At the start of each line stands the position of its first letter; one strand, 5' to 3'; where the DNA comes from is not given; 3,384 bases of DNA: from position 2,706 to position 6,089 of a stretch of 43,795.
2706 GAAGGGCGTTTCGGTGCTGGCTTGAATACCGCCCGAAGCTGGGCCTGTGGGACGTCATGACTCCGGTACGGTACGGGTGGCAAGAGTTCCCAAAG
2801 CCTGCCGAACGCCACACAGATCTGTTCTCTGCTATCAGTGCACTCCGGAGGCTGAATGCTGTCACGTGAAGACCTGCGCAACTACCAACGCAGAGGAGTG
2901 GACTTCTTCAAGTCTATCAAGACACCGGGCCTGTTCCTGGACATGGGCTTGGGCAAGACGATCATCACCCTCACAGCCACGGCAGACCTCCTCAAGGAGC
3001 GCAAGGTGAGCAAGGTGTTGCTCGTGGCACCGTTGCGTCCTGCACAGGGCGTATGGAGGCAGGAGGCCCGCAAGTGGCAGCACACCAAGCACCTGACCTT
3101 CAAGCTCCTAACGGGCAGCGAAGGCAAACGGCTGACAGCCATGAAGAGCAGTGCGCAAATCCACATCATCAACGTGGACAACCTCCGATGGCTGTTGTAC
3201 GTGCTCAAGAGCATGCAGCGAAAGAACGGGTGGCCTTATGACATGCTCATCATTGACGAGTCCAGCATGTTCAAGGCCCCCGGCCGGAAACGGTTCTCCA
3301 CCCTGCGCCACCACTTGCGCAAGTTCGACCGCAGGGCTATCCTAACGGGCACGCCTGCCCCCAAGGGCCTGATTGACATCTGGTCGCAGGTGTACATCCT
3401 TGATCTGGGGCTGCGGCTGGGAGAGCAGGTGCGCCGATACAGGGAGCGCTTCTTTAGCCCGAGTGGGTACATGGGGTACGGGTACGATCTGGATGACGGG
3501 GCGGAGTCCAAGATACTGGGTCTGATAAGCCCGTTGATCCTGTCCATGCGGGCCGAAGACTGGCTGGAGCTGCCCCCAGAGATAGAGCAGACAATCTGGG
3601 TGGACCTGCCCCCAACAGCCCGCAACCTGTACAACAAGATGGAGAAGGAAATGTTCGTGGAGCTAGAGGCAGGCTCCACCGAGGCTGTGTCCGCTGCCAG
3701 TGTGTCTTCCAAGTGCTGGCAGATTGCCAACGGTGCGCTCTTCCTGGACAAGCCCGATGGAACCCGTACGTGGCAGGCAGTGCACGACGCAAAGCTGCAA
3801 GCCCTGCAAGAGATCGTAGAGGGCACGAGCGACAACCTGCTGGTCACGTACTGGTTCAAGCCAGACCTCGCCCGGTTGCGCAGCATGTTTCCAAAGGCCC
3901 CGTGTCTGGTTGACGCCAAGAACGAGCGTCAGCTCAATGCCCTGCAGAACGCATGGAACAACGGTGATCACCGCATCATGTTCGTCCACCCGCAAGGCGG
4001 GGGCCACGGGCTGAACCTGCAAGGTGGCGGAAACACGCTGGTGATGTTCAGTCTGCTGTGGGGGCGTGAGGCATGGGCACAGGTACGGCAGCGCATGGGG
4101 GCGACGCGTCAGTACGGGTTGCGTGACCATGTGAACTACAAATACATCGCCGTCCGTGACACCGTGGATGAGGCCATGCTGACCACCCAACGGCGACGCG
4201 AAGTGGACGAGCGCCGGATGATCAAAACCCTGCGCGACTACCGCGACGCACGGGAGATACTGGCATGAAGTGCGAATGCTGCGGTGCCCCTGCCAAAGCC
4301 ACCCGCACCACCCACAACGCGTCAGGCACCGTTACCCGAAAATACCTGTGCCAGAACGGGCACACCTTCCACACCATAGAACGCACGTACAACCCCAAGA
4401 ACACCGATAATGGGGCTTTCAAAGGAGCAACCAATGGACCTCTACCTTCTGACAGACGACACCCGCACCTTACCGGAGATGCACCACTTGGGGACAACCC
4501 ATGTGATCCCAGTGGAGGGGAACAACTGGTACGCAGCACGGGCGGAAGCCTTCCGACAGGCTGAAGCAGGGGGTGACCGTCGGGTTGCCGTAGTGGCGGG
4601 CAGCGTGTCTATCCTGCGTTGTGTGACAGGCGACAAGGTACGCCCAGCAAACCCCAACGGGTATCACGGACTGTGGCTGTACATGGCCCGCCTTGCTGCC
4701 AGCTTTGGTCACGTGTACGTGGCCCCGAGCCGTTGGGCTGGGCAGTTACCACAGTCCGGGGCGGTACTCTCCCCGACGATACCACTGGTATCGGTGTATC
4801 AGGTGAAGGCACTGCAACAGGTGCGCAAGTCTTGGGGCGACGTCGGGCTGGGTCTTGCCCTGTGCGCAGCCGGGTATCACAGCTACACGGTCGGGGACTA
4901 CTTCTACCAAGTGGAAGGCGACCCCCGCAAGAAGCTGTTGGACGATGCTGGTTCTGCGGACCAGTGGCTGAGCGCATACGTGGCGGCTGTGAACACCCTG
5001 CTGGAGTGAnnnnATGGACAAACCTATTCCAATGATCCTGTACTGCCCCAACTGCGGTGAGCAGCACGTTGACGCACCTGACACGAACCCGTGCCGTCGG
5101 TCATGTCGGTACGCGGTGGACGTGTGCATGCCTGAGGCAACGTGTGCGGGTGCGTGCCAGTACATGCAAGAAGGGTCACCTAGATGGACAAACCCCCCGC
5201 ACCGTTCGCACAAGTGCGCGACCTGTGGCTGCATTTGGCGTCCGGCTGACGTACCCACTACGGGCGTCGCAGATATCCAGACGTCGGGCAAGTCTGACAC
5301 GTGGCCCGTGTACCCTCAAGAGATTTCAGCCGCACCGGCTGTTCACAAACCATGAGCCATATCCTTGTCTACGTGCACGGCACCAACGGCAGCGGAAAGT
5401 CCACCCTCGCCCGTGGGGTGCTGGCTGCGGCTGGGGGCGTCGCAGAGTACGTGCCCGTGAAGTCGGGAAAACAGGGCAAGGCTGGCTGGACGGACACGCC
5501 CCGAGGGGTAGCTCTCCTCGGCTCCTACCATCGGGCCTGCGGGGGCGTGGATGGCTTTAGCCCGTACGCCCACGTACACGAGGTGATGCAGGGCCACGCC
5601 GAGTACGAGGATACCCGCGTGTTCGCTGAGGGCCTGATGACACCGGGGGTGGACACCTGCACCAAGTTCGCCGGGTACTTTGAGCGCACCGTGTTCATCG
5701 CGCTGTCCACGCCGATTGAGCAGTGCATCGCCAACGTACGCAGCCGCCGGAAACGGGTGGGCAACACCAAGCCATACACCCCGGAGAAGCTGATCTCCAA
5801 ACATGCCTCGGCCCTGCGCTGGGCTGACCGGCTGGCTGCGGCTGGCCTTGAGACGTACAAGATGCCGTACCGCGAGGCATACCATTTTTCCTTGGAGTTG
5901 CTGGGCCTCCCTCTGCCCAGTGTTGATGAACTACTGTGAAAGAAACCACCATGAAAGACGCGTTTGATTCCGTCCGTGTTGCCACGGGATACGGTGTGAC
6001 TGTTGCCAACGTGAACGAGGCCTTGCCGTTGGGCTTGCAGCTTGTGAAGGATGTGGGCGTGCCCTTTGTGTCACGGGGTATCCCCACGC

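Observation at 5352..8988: Compact five-gene cluster resembling a minimal thymidine replacement/hypermodification pathway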

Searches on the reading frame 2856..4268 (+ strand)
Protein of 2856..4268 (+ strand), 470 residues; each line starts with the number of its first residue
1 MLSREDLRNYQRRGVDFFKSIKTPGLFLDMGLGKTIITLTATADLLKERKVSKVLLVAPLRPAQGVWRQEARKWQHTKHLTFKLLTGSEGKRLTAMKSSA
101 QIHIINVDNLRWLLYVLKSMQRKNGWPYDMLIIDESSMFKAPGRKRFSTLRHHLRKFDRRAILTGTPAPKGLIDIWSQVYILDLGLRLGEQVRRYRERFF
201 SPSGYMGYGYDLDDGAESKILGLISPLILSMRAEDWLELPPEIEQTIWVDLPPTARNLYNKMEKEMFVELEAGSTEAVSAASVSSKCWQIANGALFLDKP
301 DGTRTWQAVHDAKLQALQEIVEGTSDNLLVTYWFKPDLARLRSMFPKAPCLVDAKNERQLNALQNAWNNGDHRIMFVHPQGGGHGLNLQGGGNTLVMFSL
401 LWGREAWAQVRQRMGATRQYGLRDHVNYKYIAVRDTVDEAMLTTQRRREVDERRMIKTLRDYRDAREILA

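Call 3: search_protein_families(library=pfam, proteins=[window:2856-4268:+], max_evalue=0.01)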
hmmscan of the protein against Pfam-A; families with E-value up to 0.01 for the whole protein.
window:2856-4268:+ (470 aa): 4 families
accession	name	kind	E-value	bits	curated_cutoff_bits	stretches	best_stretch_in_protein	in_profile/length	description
PF00176.29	SNF2-rel_dom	-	2.4e-24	86.4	24.9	1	10-280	1-271/290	SNF2-related domain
PF04851.21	ResIII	-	8.3e-09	36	22.5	1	28-142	30-140/164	Type III restriction enzyme, res subunit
PF00270.35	DEAD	-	1.4e-05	25.4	26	1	30-168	23-161/167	DEAD/DEAH box helicase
PF13245.12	AAA_19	-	0.00015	22.3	25.1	1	31-142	21-105/134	AAA domain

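Call 4: search_protein_families(library=phrogs, proteins=[window:2856-4268:+], max_evalue=0.001)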
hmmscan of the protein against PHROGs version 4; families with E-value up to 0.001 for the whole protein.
window:2856-4268:+ (470 aa): 4 families
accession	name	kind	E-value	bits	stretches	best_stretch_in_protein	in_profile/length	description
phrog_62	-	DNA, RNA and nucleotide metabolism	4.9e-121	406.6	1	5-461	695-1138/1881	DNA helicase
phrog_11354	-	unknown function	2.4e-16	60.5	1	360-460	12-109/116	-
phrog_16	-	DNA, RNA and nucleotide metabolism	4.7e-09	36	1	6-177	272-430/986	DNA helicase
phrog_24008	-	DNA, RNA and nucleotide metabolism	0.00028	19.9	1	27-181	501-647/1006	helicase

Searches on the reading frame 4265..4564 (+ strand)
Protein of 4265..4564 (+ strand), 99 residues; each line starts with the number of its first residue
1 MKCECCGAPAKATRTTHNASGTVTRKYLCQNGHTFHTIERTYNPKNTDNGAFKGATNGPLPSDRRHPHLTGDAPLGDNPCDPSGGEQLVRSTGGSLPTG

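Call 3: search_protein_families(library=pfam, proteins=[window:4265-4564:+], max_evalue=0.01)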
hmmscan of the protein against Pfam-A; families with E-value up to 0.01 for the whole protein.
window:4265-4564:+ (99 aa): 1 family
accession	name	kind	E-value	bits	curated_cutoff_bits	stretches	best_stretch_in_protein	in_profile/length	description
PF23549.1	Zn_ribbon_GRF_2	-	0.0047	17.1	27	1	2-38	3-41/45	GRF-like zinc ribbon domain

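Call 4: search_protein_families(library=phrogs, proteins=[window:4265-4564:+], max_evalue=0.001)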
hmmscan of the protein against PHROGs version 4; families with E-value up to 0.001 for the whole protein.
window:4265-4564:+ (99 aa): 0 families

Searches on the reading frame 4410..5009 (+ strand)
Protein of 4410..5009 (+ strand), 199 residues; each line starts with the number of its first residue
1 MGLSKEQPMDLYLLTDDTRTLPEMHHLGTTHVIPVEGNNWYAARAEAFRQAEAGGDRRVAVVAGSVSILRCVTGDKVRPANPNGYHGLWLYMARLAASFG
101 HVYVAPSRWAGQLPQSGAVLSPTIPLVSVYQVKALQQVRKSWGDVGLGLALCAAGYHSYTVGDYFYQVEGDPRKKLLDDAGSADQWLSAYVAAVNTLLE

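Call 3: search_protein_families(library=pfam, proteins=[window:4410-5009:+], max_evalue=0.01)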
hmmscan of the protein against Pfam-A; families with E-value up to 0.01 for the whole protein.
window:4410-5009:+ (199 aa): 0 families

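Call 4: search_protein_families(library=phrogs, proteins=[window:4410-5009:+], max_evalue=0.001)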
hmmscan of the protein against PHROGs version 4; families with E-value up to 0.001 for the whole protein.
window:4410-5009:+ (199 aa): 0 families

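Call 89: find_homologous_proteins(query=window:4434-5009:+, max_evalue=0.001)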
Query window:4434-5009:+ (191 aa): 4 proteins with E <= 0.001 among 354 candidates.
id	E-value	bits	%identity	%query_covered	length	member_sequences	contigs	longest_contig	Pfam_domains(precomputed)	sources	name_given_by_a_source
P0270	9.5e-120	416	96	100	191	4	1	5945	-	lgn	-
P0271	1.2e-84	301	72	100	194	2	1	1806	-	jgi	-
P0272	8.5e-41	158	50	86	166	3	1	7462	-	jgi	jgi:hypothetical protein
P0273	7.0e-38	149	43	99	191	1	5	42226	-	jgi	jgi:hypothetical protein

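Call 98: predict_structure(alignment_id=A6)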
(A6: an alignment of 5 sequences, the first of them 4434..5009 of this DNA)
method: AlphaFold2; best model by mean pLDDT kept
length: 191 residues; sequences in the alignment: 5
mean_pLDDT: 49.0   pTM: 0.48
mean pLDDT of the five models: 49.0, 48.7, 41.1, 40.8, 34.2
residues with pLDDT >= 90: 0; 70-90: 19; 50-70: 60; < 50: 112
segments of 3 or more residues with pLDDT < 50: 12-19, 58-83, 90-93, 98-126, 131-171
pLDDT, mean of each block of 10 residues (from residue 1): 70 50 75 65 69 54 29 39 50 50 34 32 46 45 42 36 39 54 54 52
secondary structure, 60 per line:
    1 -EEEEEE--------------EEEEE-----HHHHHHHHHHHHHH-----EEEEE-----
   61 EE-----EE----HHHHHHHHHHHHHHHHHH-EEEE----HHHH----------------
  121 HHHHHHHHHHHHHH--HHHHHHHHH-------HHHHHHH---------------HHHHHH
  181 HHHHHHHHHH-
elements in order: E2-7 E22-26 H32-45 E51-55 H74-91 E93-96 H101-104 H121-134 H137-145 H153-159 H175-190

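Call 106: search_protein_families(library=ncbifam, proteins=[window:4434-5009:+], max_evalue=0.01)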
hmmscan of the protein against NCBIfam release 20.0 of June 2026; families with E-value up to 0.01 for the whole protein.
window:4434-5009:+ (191 aa): 0 families

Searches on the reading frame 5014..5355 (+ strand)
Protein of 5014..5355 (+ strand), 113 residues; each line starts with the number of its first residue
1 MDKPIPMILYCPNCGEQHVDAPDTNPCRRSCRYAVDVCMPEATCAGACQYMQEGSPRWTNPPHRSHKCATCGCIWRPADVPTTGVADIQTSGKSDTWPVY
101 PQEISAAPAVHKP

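Call 3: search_protein_families(library=pfam, proteins=[window:5014-5355:+], max_evalue=0.01)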
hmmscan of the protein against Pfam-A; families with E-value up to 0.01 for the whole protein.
window:5014-5355:+ (113 aa): 0 families

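Call 4: search_protein_families(library=phrogs, proteins=[window:5014-5355:+], max_evalue=0.001)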
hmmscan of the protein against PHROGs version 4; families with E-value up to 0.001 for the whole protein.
window:5014-5355:+ (113 aa): 1 family
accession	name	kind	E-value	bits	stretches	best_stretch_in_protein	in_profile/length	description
phrog_14118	-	unknown function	8.8e-08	32.8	1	47-97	15-65/371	-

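Call 106: search_protein_families(library=ncbifam, proteins=[window:5014-5355:+], max_evalue=0.01)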
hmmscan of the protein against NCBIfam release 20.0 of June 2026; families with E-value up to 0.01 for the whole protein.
window:5014-5355:+ (113 aa): 0 families

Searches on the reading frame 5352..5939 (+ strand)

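Call 3: search_protein_families(library=pfam, proteins=[window:5352-5939:+], max_evalue=0.01)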
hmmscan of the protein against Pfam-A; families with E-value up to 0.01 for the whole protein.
window:5352-5939:+ (195 aa): 3 families
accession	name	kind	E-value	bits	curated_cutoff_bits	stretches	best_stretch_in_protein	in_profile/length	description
PF18748.7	HMUDK_HMUD1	-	8.8e-05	22.5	27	1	5-134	19-149/196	5-hmdU DNA kinase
PF13671.12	AAA_33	-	0.0011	19.7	27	1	5-28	1-24/143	AAA domain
PF13476.12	AAA_23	-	0.0088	17.1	27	0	5-39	21-55/201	AAA domain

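Call 4: search_protein_families(library=phrogs, proteins=[window:5352-5939:+], max_evalue=0.001)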
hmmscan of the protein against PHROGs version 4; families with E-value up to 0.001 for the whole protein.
window:5352-5939:+ (195 aa): 1 family
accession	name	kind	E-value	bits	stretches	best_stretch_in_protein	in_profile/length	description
phrog_800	-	head and packaging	1.2e-20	74.6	1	2-176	31-201/511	terminase small subunit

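Call 106: search_protein_families(library=ncbifam, proteins=[window:5352-5939:+], max_evalue=0.01)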
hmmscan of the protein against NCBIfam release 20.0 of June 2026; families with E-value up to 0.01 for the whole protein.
window:5352-5939:+ (195 aa): 0 families
